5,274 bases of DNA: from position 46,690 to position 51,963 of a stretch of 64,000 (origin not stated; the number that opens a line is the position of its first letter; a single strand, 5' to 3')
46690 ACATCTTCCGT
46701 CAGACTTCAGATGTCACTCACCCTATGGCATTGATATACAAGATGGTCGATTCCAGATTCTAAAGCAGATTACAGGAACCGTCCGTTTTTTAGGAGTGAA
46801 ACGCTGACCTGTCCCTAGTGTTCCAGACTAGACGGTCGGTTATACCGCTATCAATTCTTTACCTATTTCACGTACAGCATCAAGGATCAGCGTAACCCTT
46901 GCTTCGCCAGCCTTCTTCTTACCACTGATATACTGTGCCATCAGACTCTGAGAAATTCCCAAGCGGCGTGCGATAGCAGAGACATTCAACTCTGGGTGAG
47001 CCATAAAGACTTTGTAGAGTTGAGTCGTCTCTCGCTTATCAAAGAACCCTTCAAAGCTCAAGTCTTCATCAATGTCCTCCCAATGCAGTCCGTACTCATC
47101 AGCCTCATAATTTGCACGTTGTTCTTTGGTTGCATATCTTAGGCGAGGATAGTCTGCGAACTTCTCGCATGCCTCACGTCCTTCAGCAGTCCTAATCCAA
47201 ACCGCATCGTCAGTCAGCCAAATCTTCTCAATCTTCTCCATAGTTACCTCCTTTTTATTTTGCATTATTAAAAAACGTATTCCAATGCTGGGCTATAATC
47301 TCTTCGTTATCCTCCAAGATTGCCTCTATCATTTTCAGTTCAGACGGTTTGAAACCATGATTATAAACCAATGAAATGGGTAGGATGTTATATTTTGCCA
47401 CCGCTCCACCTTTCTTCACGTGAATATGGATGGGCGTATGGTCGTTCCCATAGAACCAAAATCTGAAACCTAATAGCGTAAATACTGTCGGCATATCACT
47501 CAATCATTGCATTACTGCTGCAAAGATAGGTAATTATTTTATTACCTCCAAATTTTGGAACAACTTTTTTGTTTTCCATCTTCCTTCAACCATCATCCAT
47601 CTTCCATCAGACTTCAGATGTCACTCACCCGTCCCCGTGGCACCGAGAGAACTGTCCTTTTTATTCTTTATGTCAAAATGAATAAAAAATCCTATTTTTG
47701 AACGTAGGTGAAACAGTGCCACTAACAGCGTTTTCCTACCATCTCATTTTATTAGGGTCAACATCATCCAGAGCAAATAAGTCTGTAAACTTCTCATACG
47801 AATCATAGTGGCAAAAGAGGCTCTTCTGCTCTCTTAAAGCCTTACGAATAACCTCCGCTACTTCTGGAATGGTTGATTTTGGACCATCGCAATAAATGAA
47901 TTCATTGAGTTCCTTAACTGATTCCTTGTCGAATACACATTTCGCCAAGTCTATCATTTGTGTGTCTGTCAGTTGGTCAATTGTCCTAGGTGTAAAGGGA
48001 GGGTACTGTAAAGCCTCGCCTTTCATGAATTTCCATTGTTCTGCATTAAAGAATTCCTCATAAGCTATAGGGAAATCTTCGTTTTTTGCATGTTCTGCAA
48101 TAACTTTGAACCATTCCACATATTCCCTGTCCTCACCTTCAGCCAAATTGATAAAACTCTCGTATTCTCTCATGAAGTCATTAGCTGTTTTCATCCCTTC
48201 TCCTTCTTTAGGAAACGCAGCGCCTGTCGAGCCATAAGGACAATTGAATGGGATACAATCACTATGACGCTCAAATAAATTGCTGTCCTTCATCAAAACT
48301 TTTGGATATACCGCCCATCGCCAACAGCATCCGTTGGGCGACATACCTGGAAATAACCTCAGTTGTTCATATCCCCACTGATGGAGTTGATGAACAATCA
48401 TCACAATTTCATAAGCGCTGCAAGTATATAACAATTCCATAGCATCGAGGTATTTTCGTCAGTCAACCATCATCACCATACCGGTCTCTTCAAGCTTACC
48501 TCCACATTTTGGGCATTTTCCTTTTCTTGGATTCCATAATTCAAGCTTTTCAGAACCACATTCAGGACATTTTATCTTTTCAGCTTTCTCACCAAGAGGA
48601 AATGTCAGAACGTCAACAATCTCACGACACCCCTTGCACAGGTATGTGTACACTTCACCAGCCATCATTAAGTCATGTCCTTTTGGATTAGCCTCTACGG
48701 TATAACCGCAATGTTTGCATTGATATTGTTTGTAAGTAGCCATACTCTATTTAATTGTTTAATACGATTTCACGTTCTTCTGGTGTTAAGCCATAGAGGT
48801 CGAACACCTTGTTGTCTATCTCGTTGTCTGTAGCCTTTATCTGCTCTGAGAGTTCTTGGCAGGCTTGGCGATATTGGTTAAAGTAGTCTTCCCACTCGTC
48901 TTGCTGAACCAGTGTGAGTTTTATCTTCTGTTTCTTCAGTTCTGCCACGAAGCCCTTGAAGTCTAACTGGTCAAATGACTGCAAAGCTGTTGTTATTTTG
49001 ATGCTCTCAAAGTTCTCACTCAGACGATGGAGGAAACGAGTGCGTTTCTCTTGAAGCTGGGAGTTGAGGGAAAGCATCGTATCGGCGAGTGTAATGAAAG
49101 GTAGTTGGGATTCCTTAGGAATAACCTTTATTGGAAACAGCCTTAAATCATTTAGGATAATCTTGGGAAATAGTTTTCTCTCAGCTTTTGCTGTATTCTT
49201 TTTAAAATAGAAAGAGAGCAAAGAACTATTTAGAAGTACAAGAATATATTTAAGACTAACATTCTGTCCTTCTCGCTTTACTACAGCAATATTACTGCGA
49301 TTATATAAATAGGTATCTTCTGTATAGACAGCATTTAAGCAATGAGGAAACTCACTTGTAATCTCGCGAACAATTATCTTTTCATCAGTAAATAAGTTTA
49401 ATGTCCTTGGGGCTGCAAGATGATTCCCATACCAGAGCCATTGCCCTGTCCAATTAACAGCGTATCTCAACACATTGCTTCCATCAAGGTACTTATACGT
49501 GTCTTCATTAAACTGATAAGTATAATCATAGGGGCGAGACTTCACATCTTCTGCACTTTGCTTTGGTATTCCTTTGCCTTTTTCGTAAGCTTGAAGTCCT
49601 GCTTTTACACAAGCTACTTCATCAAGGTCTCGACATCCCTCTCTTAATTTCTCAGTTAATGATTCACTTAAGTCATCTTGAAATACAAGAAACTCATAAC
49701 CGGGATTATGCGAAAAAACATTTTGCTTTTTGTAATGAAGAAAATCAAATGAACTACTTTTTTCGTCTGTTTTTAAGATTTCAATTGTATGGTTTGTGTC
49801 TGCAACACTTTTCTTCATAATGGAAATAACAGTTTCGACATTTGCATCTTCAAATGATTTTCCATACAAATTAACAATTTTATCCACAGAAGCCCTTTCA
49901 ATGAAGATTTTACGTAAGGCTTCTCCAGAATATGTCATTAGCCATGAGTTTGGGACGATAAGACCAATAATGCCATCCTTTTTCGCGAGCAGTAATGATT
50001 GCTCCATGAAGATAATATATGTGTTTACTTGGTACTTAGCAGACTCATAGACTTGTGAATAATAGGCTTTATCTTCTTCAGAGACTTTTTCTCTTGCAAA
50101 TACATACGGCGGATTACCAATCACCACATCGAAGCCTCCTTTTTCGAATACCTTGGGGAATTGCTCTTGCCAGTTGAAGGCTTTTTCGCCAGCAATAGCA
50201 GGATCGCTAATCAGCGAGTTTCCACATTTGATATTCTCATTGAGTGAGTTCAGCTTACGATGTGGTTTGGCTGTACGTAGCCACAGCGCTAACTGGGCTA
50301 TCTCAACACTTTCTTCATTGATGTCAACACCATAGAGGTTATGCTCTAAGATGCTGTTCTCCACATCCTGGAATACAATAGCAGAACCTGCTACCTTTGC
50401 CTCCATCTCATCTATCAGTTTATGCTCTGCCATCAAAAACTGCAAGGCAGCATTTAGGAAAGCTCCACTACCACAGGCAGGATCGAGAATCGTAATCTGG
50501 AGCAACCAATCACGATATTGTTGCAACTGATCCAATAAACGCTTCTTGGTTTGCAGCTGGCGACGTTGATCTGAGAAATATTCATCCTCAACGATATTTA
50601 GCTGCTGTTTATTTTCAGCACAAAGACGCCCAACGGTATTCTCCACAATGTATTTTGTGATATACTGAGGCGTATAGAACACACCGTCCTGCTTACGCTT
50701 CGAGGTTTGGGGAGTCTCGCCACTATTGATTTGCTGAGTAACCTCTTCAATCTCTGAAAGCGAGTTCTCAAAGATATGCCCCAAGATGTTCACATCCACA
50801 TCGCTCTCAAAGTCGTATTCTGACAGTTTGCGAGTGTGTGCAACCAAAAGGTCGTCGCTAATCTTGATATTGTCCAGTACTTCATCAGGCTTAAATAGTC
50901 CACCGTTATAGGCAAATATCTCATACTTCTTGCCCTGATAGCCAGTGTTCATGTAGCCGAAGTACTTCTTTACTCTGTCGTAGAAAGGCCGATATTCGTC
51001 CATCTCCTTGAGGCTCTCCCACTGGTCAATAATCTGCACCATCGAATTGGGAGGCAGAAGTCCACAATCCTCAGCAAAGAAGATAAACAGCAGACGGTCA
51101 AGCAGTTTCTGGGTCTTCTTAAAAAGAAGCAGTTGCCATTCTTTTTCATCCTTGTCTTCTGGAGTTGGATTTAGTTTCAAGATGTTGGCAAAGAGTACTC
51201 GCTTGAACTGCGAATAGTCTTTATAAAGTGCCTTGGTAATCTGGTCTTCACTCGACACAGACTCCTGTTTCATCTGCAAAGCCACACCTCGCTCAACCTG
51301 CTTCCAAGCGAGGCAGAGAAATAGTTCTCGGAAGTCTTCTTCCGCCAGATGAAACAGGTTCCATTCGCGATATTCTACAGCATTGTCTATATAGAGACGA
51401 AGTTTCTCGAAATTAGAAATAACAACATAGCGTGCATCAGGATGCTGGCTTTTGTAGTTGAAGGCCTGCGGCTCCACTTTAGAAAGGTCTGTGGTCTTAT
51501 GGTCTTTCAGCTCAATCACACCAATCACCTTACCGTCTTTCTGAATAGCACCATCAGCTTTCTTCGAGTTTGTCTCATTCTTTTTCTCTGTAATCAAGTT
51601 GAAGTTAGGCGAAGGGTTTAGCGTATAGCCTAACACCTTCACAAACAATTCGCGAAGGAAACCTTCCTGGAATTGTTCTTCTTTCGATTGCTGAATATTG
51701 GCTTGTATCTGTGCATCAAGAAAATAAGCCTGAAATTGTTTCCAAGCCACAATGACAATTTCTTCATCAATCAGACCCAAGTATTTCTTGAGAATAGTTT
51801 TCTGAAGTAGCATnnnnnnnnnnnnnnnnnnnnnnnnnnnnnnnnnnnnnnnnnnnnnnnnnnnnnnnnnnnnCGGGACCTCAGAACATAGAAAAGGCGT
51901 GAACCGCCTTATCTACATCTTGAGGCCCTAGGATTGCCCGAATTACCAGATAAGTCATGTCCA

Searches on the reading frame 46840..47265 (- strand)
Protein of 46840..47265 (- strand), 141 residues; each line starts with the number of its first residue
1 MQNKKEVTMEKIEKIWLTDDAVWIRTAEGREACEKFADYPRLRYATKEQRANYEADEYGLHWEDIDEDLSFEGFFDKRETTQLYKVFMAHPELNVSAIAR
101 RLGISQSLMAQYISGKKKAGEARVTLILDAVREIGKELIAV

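Call 10: search_protein_families(library=pfam, proteins=[window:46840-47265:-], max_evalue=0.01)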
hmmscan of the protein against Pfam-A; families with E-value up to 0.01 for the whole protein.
window:46840-47265:- (141 aa): 3 families
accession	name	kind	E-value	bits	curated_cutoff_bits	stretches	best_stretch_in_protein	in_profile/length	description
PF10387.14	DUF2442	-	2.2e-12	47.4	23.9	1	14-78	3-70/72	Protein of unknown function (DUF2442)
PF13412.12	HTH_24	-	0.0083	16.1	21.9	0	83-113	8-38/48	Winged helix-turn-helix DNA-binding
PF13560.12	HTH_31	-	0.0098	16.6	27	0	93-131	15-54/64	Helix-turn-helix domain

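Call 11: search_protein_families(library=padloc, proteins=[window:46840-47265:-], max_evalue=0.01)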
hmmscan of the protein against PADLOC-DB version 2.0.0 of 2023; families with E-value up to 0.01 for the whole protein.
window:46840-47265:- (141 aa): 0 families

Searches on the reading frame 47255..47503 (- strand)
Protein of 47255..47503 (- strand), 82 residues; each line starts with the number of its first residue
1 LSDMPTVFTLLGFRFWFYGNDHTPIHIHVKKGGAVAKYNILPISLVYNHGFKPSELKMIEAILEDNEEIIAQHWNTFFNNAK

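Call 10: search_protein_families(library=pfam, proteins=[window:47255-47503:-], max_evalue=0.01)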
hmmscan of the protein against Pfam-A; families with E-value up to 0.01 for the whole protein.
window:47255-47503:- (82 aa): 1 family
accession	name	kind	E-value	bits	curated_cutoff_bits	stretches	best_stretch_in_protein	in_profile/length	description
PF13711.11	DUF4160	-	5.1e-17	62.3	23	1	12-75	1-65/65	Domain of unknown function (DUF4160)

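Call 11: search_protein_families(library=padloc, proteins=[window:47255-47503:-], max_evalue=0.01)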
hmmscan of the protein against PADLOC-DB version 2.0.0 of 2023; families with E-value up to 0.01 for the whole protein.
window:47255-47503:- (82 aa): 0 families

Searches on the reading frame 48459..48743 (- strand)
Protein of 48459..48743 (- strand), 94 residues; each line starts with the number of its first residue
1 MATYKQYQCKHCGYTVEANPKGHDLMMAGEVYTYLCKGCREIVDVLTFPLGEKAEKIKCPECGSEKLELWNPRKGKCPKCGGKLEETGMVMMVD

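Call 10: search_protein_families(library=pfam, proteins=[window:48459-48743:-], max_evalue=0.01)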
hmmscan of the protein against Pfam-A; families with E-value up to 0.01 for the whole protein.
window:48459-48743:- (94 aa): 15 families
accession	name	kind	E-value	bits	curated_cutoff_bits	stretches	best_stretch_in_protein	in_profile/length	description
PF09723.15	Zn_ribbon_8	-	5e-11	42.9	34.4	1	31-68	3-38/41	Zinc ribbon domain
PF23455.1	DUF7129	-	0.00021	21.4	30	0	73-86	26-39/45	Domain of unknown function (DUF7129)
PF08271.17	Zn_Ribbon_TF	-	0.00031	20.7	29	1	58-87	2-32/43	TFIIB zinc-binding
PF24273.1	TRASH_HVO_1752_C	-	0.00052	20.5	27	1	8-41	3-34/47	HVO_1752, C-terminal TRASH domain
PF23451.1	Zn_ribbon_PaaD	-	0.0011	19.1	27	0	51-71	9-29/53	PaaD zinc beta ribbon domain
PF12773.13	DZR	-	0.0012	19.4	27.3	0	58-84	14-34/45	Double zinc ribbon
PF07191.17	Zn_ribbon_6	-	0.0014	19.1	25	0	8-68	2-40/67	Double zinc ribbon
PF12647.12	RNHCP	-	0.0014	19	24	0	34-88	4-54/90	RNHCP domain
PF24458.1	DUF7573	-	0.002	18.5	30.2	0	5-17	10-22/39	Domain of unknown function (DUF7573)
PF01155.25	HypA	-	0.0033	17.9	28.9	0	7-69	71-99/112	Hydrogenase/urease nickel incorporation, metallochaperone, hypA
PF25207.1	DUF7837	-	0.0034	17.8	27.8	0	73-89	4-20/47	Domain of unknown function (DUF7837)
PF01907.25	Ribosomal_L37e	-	0.0046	17.4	27.6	0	55-81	14-37/53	Ribosomal protein L37e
PF22747.2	Zn_ribbon_DUF2089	-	0.0049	17.4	27.6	0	54-65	10-21/32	DUF2089 zinc ribbon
PF24460.1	DUF7575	-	0.0053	16.5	28.5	0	76-86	5-15/28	Domain of unknown function (DUF7575)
PF13248.11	Zn_ribbon_3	-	0.0071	16.2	27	0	55-84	1-26/26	zinc-ribbon domain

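Call 11: search_protein_families(library=padloc, proteins=[window:48459-48743:-], max_evalue=0.01)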
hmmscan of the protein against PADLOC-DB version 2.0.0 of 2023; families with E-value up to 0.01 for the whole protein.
window:48459-48743:- (94 aa): 1 family
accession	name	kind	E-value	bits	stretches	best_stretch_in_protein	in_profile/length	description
PDLC04162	HEC-08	-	0.0068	13.5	0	6-86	203-273/358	-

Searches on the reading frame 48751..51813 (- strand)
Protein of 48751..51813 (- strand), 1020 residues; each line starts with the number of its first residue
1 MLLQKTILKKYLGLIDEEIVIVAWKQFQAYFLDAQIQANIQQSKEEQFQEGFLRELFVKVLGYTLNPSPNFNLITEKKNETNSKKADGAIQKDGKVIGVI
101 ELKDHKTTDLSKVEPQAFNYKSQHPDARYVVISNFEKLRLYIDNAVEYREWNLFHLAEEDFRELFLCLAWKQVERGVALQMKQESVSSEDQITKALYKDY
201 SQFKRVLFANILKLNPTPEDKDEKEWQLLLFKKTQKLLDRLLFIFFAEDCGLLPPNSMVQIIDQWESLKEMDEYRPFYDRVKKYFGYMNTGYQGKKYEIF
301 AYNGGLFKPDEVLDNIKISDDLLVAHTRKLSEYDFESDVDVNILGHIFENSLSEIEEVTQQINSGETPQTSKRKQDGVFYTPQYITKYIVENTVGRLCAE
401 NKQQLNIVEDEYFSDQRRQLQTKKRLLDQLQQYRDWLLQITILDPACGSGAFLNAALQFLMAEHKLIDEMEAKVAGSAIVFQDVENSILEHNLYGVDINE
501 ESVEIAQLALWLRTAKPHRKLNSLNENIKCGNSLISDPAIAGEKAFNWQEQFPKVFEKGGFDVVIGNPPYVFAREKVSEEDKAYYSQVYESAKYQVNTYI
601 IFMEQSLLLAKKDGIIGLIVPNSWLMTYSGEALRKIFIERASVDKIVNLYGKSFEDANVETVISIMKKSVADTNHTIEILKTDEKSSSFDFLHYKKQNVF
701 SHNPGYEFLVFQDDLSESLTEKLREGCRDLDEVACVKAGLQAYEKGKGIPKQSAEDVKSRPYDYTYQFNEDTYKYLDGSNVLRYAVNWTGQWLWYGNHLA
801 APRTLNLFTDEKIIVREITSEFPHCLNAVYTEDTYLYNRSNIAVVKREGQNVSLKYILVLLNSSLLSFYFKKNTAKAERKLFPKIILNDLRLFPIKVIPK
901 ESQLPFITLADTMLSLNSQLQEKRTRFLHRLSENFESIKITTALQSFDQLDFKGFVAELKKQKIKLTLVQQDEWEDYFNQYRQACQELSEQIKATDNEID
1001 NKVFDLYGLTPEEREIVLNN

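Call 10: search_protein_families(library=pfam, proteins=[window:48751-51813:-], max_evalue=0.01)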
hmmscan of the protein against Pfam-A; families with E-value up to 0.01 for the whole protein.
window:48751-51813:- (1020 aa): 9 families
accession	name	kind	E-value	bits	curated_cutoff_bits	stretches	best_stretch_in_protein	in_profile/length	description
PF07669.17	Eco57I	-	5.3e-46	157.3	25.3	1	491-651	1-167/171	Eco57I restriction-modification methylase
PF02384.22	N6_Mtase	-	1.3e-21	77.6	20.4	1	441-698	49-258/311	N-6 DNA Methylase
PF12950.13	TaqI_C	-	3.3e-21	76.2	26.5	1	774-895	2-118/118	TaqI-like C-terminal specificity domain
PF20473.4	MmeI_Mtase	-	3.7e-18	66.1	27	1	427-599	8-175/259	MmeI, DNA-methyltransferase domain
PF20465.4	MmeI_hel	-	8.6e-08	33.3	27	1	233-307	2-75/75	MmeI, helicase spacer domain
PF01170.24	UPF0020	-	1.1e-07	32.2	22.3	1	435-508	25-94/197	RMKL-like, methyltransferase domain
PF20464.3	MmeI_N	-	7.7e-06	26.8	27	1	34-171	4-149/181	MmeI, N-terminal domain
PF04313.20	HSDR_N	-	0.00027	21.3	25.1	1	80-145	122-194/198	Type I restriction enzyme R protein N terminus (HSDR_N)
PF21387.2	Gp6_C-I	-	0.003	18.1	27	1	932-984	10-62/69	Baseplate structural protein gp6, C-terminal domain I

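Call 11: search_protein_families(library=padloc, proteins=[window:48751-51813:-], max_evalue=0.01)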
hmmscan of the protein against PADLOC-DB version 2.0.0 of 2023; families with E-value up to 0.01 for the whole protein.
window:48751-51813:- (1020 aa): 71 families (the best 25 are shown)
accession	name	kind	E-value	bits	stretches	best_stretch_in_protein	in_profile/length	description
PDLC03609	REase_MTase_IIG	-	6.6e-245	813.5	2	2-741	3-740/1066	Type IIG restriction enzyme-methyltransferase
PDLC03629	REase_MTase_IIG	-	3e-62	208.8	2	333-673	337-693/1182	Type IIG restriction enzyme-methyltransferase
PDLC03604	REase_MTase_IIG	-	7.2e-53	177.9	2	437-751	387-731/1011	Type IIG restriction enzyme-methyltransferase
PDLC03612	REase_MTase_IIG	-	4.9e-38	129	4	543-794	785-1046/1247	Type IIG restriction enzyme-methyltransferase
PDLC02521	PglX|PglXI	-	2.7e-36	123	2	319-523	190-382/1174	PglX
PDLC02643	DrmMI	-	5e-36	122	2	369-535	548-717/1347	DrmMI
PDLC03335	MTase_II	-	2.7e-32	110.2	2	439-675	103-311/607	Type II methyltransferase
PDLC03600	REase_MTase_IIG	-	4.5e-32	109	2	314-521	182-373/1205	Type IIG restriction enzyme-methyltransferase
PDLC03598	REase_MTase_IIG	-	1.8e-30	103.6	1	40-599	19-519/912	Type IIG restriction enzyme-methyltransferase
PDLC02525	PglX|PglXI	-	3.1e-30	103.4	2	319-522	170-357/607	PglX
PDLC03627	REase_MTase_IIG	-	4.6e-30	102.1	1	236-522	233-490/1136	Type IIG restriction enzyme-methyltransferase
PDLC02527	PglX|PglXI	-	6.7e-29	98.3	2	379-522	238-399/1332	PglX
PDLC03596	REase_MTase_IIG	-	3.2e-28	96.3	2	548-698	698-848/1148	Type IIG restriction enzyme-methyltransferase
PDLC03601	REase_MTase_IIG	-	2e-27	93.5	2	555-673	668-785/1110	Type IIG restriction enzyme-methyltransferase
PDLC03348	MTase_II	-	5.1e-27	92.7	1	441-921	249-682/727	Type II methyltransferase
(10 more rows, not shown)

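Call 15: find_related_loci(query=window:48751-51813:-, collection=genome_contigs, flank=3000)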
Query window:48751-51813:- (1020 aa) in genome_contigs; peptide patterns used: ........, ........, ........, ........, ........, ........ (x = any residue, [..] = any of these).
159 stretches matched a pattern; 143 encode a relative of the query (tblastn E <= 1e-3); the best 80 are kept; 80 distinct loci.
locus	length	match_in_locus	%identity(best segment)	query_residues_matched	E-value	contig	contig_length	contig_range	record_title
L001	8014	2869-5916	74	1-1017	0e+0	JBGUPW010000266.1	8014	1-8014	MAG: Ruminococcus sp. isolate ruminal_MAG_154 ruminal_MAG_154_contig_0266, whole genome shotgun sequence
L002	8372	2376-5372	71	1-1020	0e+0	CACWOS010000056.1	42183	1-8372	MAG: uncultured Prevotellaceae bacterium isolate RUG10775 genome assembly, contig: RUG10775_asm_56, whole genome shotgun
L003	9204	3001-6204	67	1-1018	0e+0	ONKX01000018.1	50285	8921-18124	uncultured Prevotellaceae bacterium isolate RUG405 genome assembly, contig: scaffold_608, whole genome shotgun sequence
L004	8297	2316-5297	68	1-1018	0e+0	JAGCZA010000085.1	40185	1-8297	MAG: Prevotella sp. isolate RGIG10252 Yak_Rumen-5__c1277341, whole genome shotgun sequence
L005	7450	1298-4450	63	1-1020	0e+0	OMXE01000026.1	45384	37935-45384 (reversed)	uncultured Prevotella sp. isolate RUG047 genome assembly, contig: scaffold_465, whole genome shotgun sequence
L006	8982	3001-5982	62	1-1018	0e+0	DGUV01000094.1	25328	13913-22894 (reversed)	MAG TPA_asm: Prevotellaceae bacterium UBA4301 UBA4301_contig_487, whole genome shotgun sequence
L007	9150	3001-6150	62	1-1018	0e+0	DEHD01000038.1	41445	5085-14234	MAG TPA_asm: Prevotella sp. UBA2809 UBA2809_contig_3951, whole genome shotgun sequence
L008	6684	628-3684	61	1-1018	0e+0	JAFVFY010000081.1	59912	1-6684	MAG: Prevotella sp. isolate RGIG5135 Sheep_Abomasum-1__c503, whole genome shotgun sequence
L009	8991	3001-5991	63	1-1013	0e+0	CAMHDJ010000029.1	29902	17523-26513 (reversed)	MAG: uncultured Bacteroidales bacterium isolate SRR11784291_bin.38_metaWRAP_v1.3_MAG genome assembly, contig: ERZ1220268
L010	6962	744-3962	59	1-1018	0e+0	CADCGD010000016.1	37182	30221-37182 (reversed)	MAG: uncultured Bacteroidales bacterium isolate RUG14617 genome assembly, contig: RUG14617_asm_16, whole genome shotgun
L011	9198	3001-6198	59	1-1019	0e+0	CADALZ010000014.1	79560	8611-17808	MAG: uncultured Bacteroidales bacterium isolate RUG13423 genome assembly, contig: RUG13423_asm_14, whole genome shotgun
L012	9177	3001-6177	59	1-1017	0e+0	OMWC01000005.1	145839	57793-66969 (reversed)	uncultured Prevotellaceae bacterium isolate RUG030 genome assembly, contig: scaffold_41, whole genome shotgun sequence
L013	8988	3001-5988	60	1-1010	0e+0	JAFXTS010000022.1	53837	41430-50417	MAG: Bacteroidales bacterium isolate RGIG6737 Sheep_Rumen-2__c2460, whole genome shotgun sequence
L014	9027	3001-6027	61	1-1013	0e+0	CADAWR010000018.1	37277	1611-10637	MAG: uncultured Bacteroidetes bacterium isolate RUG13693 genome assembly, contig: RUG13693_asm_18, whole genome shotgun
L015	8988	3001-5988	71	1-1020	0e+0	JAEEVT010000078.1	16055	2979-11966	MAG: Prevotella sp. isolate Tb.RUG.460 NODE_15842_length_16055_cov_1.291311, whole genome shotgun sequence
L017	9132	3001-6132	86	1-1020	0e+0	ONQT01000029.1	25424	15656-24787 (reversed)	uncultured Prevotellaceae bacterium isolate RUG546 genome assembly, contig: scaffold_772, whole genome shotgun sequence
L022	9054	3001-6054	58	1-1020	0e+0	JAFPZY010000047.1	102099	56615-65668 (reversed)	MAG: Paludibacteraceae bacterium isolate RGIG1628 Goat_Abomasum.Co__c1844212, whole genome shotgun sequence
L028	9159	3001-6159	82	1-1020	0e+0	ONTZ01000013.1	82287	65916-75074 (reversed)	uncultured Prevotella sp. isolate RUG647 genome assembly, contig: scaffold_109, whole genome shotgun sequence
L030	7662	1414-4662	77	1-1020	0e+0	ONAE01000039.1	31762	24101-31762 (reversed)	uncultured Prevotella sp. isolate RUG116 genome assembly, contig: scaffold_1057, whole genome shotgun sequence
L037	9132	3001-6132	77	1-1020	0e+0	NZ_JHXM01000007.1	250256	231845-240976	Xylanibacter brevis ATCC 19188 T433DRAFT_scaffold00006.6_C, whole genome shotgun sequence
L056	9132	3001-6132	83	1-1020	0e+0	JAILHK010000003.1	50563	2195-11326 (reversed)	MAG: Prevotella sp. isolate RUI122 k141_2219420_flag=0_multi=67.0974_len=50563, whole genome shotgun sequence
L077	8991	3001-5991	45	2-1020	0e+0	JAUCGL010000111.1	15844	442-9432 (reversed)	Candidatus Halobeggiatoa sp. HSG11 NODE_114_length_15844, whole genome shotgun sequence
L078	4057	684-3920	44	2-1020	0e+0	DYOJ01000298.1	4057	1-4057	MAG TPA_asm: Acetofilamentum sp. isolate SulCav_GS09_5_7_37_72 SulCav_GS09_5_33911_length_4057_cov_36_099200, whole geno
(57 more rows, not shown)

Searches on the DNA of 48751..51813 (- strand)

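Call 73: search_rna_families(sources=[L003, L037, L085, L092, L094, L098], threshold=gathering)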
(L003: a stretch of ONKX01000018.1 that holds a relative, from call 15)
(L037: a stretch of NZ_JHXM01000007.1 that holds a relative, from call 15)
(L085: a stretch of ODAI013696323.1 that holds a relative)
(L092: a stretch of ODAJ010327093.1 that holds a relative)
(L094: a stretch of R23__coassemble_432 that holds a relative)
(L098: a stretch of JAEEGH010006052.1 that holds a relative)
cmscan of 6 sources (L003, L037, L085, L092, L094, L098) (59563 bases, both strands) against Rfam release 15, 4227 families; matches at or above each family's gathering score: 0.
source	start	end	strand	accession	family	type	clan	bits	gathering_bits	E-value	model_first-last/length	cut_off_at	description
